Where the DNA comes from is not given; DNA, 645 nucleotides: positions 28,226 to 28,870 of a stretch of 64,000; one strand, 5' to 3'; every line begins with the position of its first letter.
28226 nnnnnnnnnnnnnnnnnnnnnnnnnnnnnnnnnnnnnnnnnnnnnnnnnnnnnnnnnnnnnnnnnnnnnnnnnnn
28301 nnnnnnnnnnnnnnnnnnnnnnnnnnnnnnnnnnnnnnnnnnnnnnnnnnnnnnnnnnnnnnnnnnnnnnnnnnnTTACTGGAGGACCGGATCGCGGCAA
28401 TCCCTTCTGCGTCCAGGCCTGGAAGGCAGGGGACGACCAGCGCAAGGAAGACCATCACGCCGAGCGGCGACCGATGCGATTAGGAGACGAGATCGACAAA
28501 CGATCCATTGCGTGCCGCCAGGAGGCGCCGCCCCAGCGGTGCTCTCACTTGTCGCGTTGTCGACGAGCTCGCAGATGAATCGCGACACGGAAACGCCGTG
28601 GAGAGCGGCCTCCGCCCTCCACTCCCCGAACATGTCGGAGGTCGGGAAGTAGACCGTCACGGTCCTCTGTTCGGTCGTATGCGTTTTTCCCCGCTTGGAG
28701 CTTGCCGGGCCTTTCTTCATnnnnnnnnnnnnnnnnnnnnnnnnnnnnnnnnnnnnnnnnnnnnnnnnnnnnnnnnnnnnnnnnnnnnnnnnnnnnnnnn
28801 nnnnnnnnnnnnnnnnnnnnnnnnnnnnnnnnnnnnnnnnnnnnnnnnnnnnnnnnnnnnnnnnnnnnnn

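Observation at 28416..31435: RHH / cardiolipin synthase / PHP-phosphoesterase cassette bracketed by about 104-nt direct repeats that duplicate the 3' end of a radical SAM gene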

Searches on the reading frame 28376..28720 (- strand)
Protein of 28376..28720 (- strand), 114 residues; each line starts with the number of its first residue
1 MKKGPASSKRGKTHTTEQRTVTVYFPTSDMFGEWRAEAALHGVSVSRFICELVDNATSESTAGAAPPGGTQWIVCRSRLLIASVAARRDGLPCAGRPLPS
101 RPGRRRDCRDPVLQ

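Call 6: search_protein_families(library=pfam, proteins=[window:28376-28720:-], max_evalue=0.01)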
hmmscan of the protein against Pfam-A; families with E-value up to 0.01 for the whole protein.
window:28376-28720:- (114 aa): 0 families

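Call 19: find_encoding_contigs(protein=window:28376-28720:-, flank=10000, max_places=10)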
Protein window:28376-28720:- (114 aa): no gene with exactly this product is on record in the collection.

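Call 33: find_homologous_proteins(query=window:28376-28720:-, max_evalue=0.01)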
Query window:28376-28720:- (114 aa): 4 proteins with E <= 0.01 among 50 candidates.
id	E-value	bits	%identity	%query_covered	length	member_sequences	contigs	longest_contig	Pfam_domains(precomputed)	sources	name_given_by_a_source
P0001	4.4e-14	71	68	49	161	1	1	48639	-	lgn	-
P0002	6.0e-14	70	56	60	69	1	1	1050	-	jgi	jgi:hypothetical protein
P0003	2.2e-10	59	67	43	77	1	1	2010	-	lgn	-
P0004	8.0e-4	37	85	24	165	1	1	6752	-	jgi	jgi:hypothetical protein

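Call 35: find_encoding_contigs(protein=P0001, flank=10000, max_places=4)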
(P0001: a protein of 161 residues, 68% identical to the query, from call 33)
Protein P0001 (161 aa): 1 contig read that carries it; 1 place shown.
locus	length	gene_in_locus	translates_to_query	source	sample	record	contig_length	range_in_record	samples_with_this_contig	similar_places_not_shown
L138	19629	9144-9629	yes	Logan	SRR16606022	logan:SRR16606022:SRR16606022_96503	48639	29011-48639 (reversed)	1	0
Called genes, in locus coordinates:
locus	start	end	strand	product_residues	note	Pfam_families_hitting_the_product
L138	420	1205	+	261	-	-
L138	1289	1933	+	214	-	PF00300:His_Phos_1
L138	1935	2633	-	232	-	PF00702:Hydrolase, PF13419:HAD_2, PF13242:Hydrolase_like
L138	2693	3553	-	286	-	PF02629:CoA_binding, PF13380:CoA_binding_2, PF00549:Ligase_CoA, PF13607:Succ_CoA_lig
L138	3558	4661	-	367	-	PF08442:ATP-grasp_2, PF13549:ATP-grasp_5, PF24948:Citrate_synth_N, PF00549:Ligase_CoA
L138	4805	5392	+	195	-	-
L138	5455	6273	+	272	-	PF00025:Arf, PF00071:Ras, PF03193:RsgA_GTPase (faint), PF08477:Roc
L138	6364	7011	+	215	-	PF23023:Anti-Pycsar_Apyc1, PF00753:Lactamase_B, PF19583:ODP, PF12706:Lactamase_B_2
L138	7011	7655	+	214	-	PF01300:Sua5_yciO_yrdC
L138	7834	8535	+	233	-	PF00557:Peptidase_M24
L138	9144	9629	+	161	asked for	-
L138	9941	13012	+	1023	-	PF04465:DUF499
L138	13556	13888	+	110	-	-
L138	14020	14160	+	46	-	-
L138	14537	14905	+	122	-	PF03852:Vsr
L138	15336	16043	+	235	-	-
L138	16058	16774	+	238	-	-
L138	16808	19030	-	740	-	PF00145:DNA_methylase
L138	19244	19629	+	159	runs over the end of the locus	-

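Call 39: find_encoding_contigs(protein=P0003, flank=5000, max_places=4)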
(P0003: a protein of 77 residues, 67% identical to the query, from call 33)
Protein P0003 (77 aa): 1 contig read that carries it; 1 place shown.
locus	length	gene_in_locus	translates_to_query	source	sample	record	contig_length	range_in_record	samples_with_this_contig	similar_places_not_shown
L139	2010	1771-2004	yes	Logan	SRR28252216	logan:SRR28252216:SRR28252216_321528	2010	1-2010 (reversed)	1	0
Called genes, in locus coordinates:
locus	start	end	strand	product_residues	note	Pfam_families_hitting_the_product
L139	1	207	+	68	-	?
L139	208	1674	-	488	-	PF00614:PLDc (faint), PF13091:PLDc_2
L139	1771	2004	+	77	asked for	-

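Call 40: find_encoding_contigs(protein=P0004, flank=8000, max_places=4)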
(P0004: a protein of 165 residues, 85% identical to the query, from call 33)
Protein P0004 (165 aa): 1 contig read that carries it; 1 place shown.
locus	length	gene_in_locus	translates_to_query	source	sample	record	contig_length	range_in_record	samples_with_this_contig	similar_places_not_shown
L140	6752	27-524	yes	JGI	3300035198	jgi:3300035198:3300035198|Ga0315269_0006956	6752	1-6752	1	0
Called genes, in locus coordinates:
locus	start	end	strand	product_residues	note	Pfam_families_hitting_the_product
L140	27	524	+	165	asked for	-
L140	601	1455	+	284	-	PF02899:Phage_int_SAM_1 (weak), PF13495:Phage_int_SAM_4 (weak), PF00589:Phage_integrase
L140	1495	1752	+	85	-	-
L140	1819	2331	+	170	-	-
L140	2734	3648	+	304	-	PF09376:NurA (weak)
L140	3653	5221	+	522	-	PF05872:HerA_C (faint), PF00004:AAA (faint), PF12846:AAA_10 (faint)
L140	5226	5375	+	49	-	-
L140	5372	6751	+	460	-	?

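Call 41: search_protein_families(library=ncbifam, proteins=[L140:601-1455:+, P0001, L140:1495-1752:+, L140:1819-2331:+], max_evalue=0.001)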
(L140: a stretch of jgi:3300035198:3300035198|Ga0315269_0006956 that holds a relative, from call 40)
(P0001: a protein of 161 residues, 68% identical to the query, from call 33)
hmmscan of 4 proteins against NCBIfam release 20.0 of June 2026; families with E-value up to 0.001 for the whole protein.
L140:601-1455:+ (284 aa): 11 families
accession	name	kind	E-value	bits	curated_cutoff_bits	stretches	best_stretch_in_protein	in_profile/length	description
NF040815.2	recomb_XerA_Arch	equivalog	2.6e-47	161.6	220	1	8-274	21-263/263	site-specific tyrosine recombinase/integron integrase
TIGR02224.1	recomb_XerC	equivalog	1.7e-35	122.9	335.15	1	4-280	25-292/295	tyrosine recombinase XerC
TIGR02225.1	recomb_XerD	equivalog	2.8e-33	115.5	329.6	1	4-279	25-288/290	site-specific tyrosine recombinase XerD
NF001399.0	PRK00283.1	subfamily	3.1e-32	112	279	1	4-279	34-297/300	tyrosine recombinase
NF003462.0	PRK05084.1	equivalog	2.7e-21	75.7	267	1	110-273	195-352/360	tyrosine recombinase XerS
NF002331.0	PRK01287.1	subfamily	6.3e-21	74.7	371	1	5-272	55-319/365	site-specific tyrosine recombinase XerC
TIGR02249.1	integrase_gron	subfamily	2.1e-14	53.6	265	2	8-182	27-188/315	integron integrase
NF007370.0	PRK09870.1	subfamily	3e-10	40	221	1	88-253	6-167/200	tyrosine-type DNA invertase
NF011946.0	PRK15417.1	equivalog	2e-06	27.2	435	0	224-266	274-316/337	integron integrase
NF007371.0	PRK09871.1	subfamily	3.2e-05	23.6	222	1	104-252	20-161/198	tyrosine-type DNA invertase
NF040693.1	recomb_GmtY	equivalog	4.9e-05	22.8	340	0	108-176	216-277/441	gamma-mobile-trio recombinase GmtY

P0001 (161 aa): 0 families

L140:1495-1752:+ (85 aa): 0 families

L140:1819-2331:+ (170 aa): 0 families

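Call 45: find_related_loci(query=A2, collection=genome_contigs, flank=8000)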
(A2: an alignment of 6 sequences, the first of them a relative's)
Query A2 (165 aa) in genome_contigs; peptide patterns used: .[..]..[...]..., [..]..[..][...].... (x = any residue, [..] = any of these).
141 stretches matched a pattern, but none encodes a relative of the query by tblastn (E <= 1e-3).
